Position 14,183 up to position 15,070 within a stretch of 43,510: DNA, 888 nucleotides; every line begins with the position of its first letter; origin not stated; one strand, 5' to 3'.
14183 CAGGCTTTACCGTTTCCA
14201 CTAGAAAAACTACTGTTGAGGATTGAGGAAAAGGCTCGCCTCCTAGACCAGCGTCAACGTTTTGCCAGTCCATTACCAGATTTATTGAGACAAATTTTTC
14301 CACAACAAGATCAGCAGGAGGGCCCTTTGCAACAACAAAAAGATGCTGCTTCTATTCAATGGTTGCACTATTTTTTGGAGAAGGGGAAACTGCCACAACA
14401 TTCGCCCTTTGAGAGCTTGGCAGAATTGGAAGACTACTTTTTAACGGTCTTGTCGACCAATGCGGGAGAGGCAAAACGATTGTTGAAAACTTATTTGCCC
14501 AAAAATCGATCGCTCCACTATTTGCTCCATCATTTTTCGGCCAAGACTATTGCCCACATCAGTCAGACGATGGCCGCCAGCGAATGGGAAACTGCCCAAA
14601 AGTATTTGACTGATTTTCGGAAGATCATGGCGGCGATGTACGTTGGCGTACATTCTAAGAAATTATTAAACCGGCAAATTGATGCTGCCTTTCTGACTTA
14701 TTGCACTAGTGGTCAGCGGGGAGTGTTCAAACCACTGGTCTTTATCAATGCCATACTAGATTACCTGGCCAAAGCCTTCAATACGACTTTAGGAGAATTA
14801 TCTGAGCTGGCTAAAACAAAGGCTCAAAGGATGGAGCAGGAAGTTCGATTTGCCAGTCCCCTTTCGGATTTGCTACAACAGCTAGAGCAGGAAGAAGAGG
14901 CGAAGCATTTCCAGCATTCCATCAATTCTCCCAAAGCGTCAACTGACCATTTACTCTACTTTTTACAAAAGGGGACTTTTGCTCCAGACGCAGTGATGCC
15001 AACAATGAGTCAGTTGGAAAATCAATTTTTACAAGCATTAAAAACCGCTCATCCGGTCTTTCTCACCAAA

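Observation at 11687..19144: Giant 2485-aa tape-measure-like protein built from eleven ~195-aa modules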

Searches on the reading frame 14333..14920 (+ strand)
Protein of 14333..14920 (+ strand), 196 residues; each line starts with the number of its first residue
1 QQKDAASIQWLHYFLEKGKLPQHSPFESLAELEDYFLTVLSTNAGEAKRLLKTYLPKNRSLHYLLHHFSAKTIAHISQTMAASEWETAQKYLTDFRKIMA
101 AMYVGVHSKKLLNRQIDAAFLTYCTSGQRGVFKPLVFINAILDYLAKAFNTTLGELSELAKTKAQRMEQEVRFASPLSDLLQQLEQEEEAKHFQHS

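Call 29: search_protein_representatives(alignment_id=A1)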
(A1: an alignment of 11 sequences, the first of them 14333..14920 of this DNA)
Query: 11 sequences, 194 profile positions. Proteins with E-value up to 0.001 (for the whole library): 1410; up to 1e-10: 467; up to 1e-30: 28. The best 150 are listed.
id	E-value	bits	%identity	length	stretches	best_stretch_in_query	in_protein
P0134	8.1e-155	528.1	-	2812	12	8-190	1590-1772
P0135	1.3e-72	259.8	-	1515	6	8-169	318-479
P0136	3.7e-67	242.1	-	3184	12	11-151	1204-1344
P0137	5.0e-59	215.6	-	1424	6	11-187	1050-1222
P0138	7.0e-52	192.2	-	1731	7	12-164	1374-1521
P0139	8.3e-52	192.0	-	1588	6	9-183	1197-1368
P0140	6.9e-49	182.5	-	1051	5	8-166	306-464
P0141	5.3e-48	179.6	-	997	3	6-185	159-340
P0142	2.2e-46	174.3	-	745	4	5-176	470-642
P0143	2.1e-43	164.6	-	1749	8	8-169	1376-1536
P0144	1.4e-41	158.6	-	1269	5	5-190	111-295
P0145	1.1e-38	149.2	-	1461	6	3-166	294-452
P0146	7.3e-37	143.2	-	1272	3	8-163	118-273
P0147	2.7e-36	141.4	-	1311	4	2-186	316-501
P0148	5.2e-36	140.5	-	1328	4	6-191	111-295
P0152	2.0e-34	135.3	-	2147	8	7-76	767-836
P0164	5.2e-30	120.9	-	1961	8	4-182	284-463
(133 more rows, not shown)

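Call 33: predict_structure(alignment_id=A1)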
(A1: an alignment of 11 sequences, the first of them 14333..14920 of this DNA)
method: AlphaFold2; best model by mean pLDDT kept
length: 196 residues; sequences in the alignment: 11
mean_pLDDT: 91.0   pTM: 0.86
mean pLDDT of the five models: 91.0, 90.6, 90.1, 89.7, 89.4
residues with pLDDT >= 90: 159; 70-90: 29; 50-70: 7; < 50: 1
segments of 3 or more residues with pLDDT < 50: none
pLDDT, mean of each block of 10 residues (from residue 1): 72 93 92 94 92 91 94 95 94 96 91 96 83 93 96 94 92 93 89 73
secondary structure, 60 per line:
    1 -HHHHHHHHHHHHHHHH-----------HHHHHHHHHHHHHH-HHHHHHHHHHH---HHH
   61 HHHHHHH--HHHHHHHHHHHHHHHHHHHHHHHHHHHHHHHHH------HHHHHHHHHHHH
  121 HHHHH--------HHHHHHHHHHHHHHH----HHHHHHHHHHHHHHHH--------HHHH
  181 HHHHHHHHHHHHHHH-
elements in order: H2-17 H29-42 H44-54 H58-67 H70-102 H109-125 H134-148 H153-168 H177-195

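Call 38: list_cluster_members(proteins=[P0134, P0136, P0152, P0164, P0135, P0137, P0138])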
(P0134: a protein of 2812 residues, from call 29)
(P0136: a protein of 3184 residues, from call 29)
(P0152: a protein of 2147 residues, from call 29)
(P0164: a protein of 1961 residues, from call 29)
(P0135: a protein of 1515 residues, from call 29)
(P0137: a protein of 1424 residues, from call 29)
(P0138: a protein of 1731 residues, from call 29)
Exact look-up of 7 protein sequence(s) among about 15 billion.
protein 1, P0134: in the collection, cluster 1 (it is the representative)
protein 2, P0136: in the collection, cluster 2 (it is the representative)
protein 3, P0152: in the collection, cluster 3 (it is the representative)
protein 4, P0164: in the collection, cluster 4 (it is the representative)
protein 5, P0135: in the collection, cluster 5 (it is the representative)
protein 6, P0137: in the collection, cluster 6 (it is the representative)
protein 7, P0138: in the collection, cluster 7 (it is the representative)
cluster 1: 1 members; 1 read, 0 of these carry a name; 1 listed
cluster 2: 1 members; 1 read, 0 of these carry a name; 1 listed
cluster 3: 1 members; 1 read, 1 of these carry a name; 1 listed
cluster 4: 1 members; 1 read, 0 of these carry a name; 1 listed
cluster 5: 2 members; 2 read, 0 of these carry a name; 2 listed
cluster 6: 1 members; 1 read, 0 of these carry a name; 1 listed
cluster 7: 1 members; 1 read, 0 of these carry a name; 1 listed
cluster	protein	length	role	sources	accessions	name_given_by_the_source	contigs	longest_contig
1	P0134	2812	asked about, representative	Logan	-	-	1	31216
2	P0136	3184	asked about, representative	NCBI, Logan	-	-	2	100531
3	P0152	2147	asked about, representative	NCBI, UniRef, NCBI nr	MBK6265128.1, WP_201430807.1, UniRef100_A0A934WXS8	hypothetical protein JKA74_08770 [Marivirga sp. S37H4] | Uncharacterized protein n=1 Tax=Marivirga aurantiaca TaxID=2802615 RepID=A0A934WXS8_9BACT | contractile injection system tape measure protein [Marivirga aurantiaca]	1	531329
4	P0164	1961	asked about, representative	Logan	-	-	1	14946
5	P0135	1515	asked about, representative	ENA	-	-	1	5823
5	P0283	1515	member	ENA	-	-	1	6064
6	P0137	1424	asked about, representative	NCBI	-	-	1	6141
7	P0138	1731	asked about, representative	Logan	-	-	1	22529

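Call 39: fold_search(model_id=the predicted structure, library=pdb)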
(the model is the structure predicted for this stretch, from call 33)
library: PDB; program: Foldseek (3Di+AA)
matches with E <= 10: 320; with E <= 0.001: 0
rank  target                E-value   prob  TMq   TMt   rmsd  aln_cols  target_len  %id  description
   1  6cp8_D                8.8e-02  0.95  0.36  0.42  10.1       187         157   16  Contact-dependent growth inhibition toxin-immunity protein complex from from E. coli 3006 (released 2019-03-13)
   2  6vek_I                3.1e-01  0.87  0.37  0.45   9.5       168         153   14  Contact-dependent growth inhibition toxin-immunity protein complex from from E. coli 3006, full-length (released 2021-01-27)
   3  6cp8_C                3.8e-01  0.75  0.35  0.41   9.7       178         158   15  Contact-dependent growth inhibition toxin-immunity protein complex from from E. coli 3006 (released 2019-03-13)
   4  9k86_A                4.0e-01  0.38  0.28  0.27  13.5       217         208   15  Cryo-EM structure of designed zinc-induced filament Fiber-n6-Zn1-HEHE-410 (released 2025-10-29)
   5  3mzk_B                5.5e-01  0.07  0.15  0.10  16.7       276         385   12  Sec13/Sec16 complex, S.cerevisiae (released 2010-08-18)
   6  8by6_A                7.7e-01  0.15  0.21  0.08  14.3       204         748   10  Structure of the human nuclear cap-binding complex bound to NCBP3(560-620) and cap-analogue m7GpppG (released 2024-01-24)
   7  5c21_B                8.4e-01  0.06  0.12  0.10  31.9       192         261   16  Crystal structure of native HlyD from E. coli (released 2016-02-17)
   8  9edt_D                8.8e-01  0.38  0.31  0.09   8.7       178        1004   11  Tubulin cofactors D,E,G bound to tubulin dimer (released 2026-02-04)
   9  3itu_C                8.8e-01  0.07  0.16  0.11  16.4       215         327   14  hPDE2A catalytic domain complexed with IBMX (released 2009-10-27)
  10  6yos_B                1.2e+00  0.13  0.21  0.20  15.0       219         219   14  Binary complex of 14-3-3 zeta with Glucocorticoid Receptor (GR) pT524 pS617 peptide (released 2021-03-24)
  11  7kzt_V                1.3e+00  0.23  0.29  0.08  11.1       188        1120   14  Structure of the human fanconi anaemia Core-UBE2T-ID-DNA complex in intermediate state (released 2021-03-10)
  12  4d09_D                1.3e+00  0.07  0.17  0.13  16.6       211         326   15  PDE2a catalytic domain in complex with a brain penetrant inhibitor (released 2014-08-06)
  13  2xer_C                1.4e+00  0.13  0.24  0.22  13.6       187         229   13  Human PatL1 C-terminal domain (loop variant with sulfates) (released 2010-06-16)
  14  2khm_MODEL_1_A        1.4e+00  0.10  0.17  0.21  15.6       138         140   12  Structure of the C-terminal non-repetitive domain of the spider dragline silk protein ADF-3 (released 2010-04-14)
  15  7dmf                  1.4e+00  0.10  0.19  0.19  20.1       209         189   10  A de novo protein that rigidly extends the structure of tVHS-like domain in tepsin with a new designed domain (released 2021-12-08)
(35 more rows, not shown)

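Call 92: fold_search(model_id=the predicted structure, library=viral)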
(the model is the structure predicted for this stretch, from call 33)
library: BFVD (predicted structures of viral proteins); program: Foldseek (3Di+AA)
matches with E <= 10: 226; with E <= 0.001: 0
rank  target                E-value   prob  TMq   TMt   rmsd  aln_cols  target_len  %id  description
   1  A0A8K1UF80            2.5e-01  0.18  0.15  0.11  16.1       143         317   14  (no name in the UniProt tables at hand)
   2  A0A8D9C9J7            6.7e-01  0.12  0.16  0.14  15.0       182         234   15  Uncharacterized protein [uncultured marine phage]
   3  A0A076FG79            8.1e-01  0.08  0.16  0.12  18.1       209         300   14  Uncharacterized protein [Aureococcus anophagefferens virus]
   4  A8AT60                8.9e-01  0.11  0.21  0.14  14.4       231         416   15  Gp36 [Listeria phage A511]
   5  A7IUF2                1.1e+00  0.13  0.15  0.20  13.5        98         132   14  Uncharacterized protein m422L [Paramecium bursaria Chlorella virus MT325]
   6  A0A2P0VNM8            1.1e+00  0.12  0.25  0.16  17.6       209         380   12  Uncharacterized protein [Tetraselmis virus 1]
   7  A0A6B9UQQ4            1.2e+00  0.16  0.26  0.15  13.9       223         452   12  (no name in the UniProt tables at hand)
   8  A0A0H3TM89            1.2e+00  0.11  0.22  0.19  15.8       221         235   10  (no name in the UniProt tables at hand)
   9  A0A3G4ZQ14            1.3e+00  0.08  0.17  0.17  18.7       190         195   10  Uncharacterized protein [Terrestrivirus sp.]
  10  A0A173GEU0            1.4e+00  0.10  0.23  0.11  19.3       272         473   11  Uncharacterized protein [Erwinia phage vB_EamM_Deimos-Minion]
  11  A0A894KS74            1.5e+00  0.12  0.22  0.22  12.9       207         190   14  p505 9R 2 [African swine fever virus]
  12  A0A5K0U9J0            1.6e+00  0.15  0.26  0.20  14.6       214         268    9  Uncharacterized protein [Yasminevirus sp. GU-2018]
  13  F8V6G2                1.6e+00  0.14  0.23  0.21  15.0       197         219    5  Uncharacterized protein R618b [Acanthamoeba polyphaga mimivirus]
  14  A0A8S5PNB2            1.6e+00  0.10  0.21  0.18  14.3       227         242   13  Uncharacterized protein [Siphoviridae sp. ctbLB3]
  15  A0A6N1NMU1            1.6e+00  0.04  0.14  0.10  23.4       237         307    7  Putative orfan [Tupanvirus soda lake]
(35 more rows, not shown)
